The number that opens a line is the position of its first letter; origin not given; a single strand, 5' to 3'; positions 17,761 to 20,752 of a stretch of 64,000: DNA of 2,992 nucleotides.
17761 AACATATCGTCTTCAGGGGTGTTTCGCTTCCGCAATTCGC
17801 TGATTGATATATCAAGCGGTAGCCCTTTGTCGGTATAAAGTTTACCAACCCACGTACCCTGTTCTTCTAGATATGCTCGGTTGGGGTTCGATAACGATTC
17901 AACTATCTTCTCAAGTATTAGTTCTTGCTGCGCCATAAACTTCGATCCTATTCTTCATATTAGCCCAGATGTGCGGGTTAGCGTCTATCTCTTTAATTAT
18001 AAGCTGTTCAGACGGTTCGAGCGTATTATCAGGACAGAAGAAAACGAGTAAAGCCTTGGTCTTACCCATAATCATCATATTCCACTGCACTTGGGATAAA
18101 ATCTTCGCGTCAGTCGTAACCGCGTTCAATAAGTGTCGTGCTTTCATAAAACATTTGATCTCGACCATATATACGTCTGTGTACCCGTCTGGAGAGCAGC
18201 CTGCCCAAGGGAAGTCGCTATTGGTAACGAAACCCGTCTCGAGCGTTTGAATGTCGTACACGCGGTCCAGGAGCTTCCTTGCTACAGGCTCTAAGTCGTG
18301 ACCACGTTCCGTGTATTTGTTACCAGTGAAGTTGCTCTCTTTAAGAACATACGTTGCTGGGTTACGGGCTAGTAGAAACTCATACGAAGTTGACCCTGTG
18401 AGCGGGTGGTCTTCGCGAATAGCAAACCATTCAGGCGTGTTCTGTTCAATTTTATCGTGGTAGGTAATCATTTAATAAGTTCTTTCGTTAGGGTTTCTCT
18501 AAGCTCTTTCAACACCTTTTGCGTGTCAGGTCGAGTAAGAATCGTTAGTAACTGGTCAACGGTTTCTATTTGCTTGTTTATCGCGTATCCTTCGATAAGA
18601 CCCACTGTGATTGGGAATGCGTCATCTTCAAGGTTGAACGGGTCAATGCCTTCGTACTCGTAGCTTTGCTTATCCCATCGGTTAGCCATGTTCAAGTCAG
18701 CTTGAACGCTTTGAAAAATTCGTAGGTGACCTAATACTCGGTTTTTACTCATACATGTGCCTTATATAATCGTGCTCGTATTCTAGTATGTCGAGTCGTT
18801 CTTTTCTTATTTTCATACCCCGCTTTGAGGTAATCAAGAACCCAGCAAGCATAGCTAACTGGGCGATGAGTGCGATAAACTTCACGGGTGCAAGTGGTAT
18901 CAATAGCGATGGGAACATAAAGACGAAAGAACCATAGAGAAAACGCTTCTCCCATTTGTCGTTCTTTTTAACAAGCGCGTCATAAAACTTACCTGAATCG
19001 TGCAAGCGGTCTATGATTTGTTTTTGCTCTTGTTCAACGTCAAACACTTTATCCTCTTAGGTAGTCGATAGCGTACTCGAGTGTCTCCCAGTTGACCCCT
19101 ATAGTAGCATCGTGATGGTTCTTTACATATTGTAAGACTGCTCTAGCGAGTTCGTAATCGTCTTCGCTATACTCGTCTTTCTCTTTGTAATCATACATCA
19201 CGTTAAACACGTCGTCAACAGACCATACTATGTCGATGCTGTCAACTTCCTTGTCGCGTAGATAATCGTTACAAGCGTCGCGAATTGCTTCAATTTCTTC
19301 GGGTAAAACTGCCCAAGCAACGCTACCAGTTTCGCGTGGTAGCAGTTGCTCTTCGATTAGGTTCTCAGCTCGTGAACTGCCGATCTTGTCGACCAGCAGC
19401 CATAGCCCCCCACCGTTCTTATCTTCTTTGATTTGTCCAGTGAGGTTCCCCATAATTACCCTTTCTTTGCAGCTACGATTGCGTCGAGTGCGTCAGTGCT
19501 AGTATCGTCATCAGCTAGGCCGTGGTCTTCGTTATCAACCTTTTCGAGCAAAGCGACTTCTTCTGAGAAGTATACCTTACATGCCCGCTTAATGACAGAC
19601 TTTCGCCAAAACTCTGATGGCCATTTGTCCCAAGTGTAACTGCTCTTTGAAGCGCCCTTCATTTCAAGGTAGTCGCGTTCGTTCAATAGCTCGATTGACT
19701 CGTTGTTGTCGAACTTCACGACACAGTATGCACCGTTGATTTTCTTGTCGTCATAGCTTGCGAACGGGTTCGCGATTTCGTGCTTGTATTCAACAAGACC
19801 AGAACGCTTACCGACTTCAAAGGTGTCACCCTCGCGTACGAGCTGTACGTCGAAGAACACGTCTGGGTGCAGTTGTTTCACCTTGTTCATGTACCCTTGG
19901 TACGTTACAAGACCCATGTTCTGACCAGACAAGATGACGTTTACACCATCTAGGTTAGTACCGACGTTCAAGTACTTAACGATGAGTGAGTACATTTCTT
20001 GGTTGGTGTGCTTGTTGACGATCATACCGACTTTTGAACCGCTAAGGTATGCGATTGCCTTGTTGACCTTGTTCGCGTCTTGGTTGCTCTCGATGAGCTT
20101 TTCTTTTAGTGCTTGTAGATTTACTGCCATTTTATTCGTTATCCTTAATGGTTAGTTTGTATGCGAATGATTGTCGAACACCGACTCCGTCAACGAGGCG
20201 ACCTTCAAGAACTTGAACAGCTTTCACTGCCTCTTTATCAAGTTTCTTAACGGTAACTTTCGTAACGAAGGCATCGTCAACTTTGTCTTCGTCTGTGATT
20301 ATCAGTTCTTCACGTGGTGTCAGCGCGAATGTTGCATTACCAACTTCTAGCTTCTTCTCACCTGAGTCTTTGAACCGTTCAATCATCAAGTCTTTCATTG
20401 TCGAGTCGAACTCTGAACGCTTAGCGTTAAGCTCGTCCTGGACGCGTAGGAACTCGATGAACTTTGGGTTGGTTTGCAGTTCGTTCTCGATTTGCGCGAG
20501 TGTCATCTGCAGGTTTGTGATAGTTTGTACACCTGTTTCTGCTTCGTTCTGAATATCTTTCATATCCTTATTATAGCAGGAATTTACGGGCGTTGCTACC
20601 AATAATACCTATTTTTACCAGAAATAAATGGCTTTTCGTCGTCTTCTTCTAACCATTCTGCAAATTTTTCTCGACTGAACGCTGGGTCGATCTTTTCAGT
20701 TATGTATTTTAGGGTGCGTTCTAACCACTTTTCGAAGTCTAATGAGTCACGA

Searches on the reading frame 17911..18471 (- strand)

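Call 3: search_protein_families(library=pfam, proteins=[window:17911-18471:-], max_evalue=0.01)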
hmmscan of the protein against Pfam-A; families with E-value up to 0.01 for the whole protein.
window:17911-18471:- (186 aa): 1 family
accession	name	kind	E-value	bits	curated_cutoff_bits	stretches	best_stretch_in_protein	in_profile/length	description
PF09588.16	YqaJ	-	1e-09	39.3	22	1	41-136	40-148/150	YqaJ-like viral recombinase domain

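Call 4: search_protein_families(library=phrogs, proteins=[window:17911-18471:-], max_evalue=0.001)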
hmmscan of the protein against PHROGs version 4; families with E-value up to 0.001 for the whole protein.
window:17911-18471:- (186 aa): 3 families
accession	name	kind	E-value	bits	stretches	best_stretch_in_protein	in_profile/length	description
phrog_19855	-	head and packaging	4.1e-18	65.4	1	2-144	456-605/1257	virion structural protein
phrog_149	-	DNA, RNA and nucleotide metabolism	1.9e-17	64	1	34-181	640-791/1242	exonuclease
phrog_434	-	DNA, RNA and nucleotide metabolism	4e-15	56.9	1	47-176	99-229/372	RecE-like recombination exonuclease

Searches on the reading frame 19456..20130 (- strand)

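Call 15: search_protein_families(library=phrogs, proteins=[window:19456-20130:-], max_evalue=0.00001)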
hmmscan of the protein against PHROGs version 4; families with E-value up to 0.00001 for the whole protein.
window:19456-20130:- (224 aa): 2 families
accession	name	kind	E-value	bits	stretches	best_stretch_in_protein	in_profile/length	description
phrog_148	-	DNA, RNA and nucleotide metabolism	3e-15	57.7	1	75-188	109-224/387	RecT-like ssDNA annealing protein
phrog_2780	-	DNA, RNA and nucleotide metabolism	3.1e-07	31.1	1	79-200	95-211/369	RecT-like ssDNA annealing protein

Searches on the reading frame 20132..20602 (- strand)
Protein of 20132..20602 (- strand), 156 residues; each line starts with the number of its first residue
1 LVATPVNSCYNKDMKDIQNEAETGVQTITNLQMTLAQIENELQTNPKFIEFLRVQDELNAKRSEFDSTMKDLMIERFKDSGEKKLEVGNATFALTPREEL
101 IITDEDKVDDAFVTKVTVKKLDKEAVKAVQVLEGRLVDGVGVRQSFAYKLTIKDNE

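Call 15: search_protein_families(library=phrogs, proteins=[window:20132-20602:-], max_evalue=0.00001)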
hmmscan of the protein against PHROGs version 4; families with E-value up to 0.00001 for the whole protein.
window:20132-20602:- (156 aa): 0 families

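Call 59: search_protein_families(library=pfam, proteins=[window:20132-20602:-], max_evalue=0.001)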
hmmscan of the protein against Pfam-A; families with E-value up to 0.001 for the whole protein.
window:20132-20602:- (156 aa): 1 family
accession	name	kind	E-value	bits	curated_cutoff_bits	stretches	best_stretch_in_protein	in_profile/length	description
PF05565.16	Sipho_Gp157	-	2.5e-07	31.3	28.6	1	21-145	42-156/162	Siphovirus Gp157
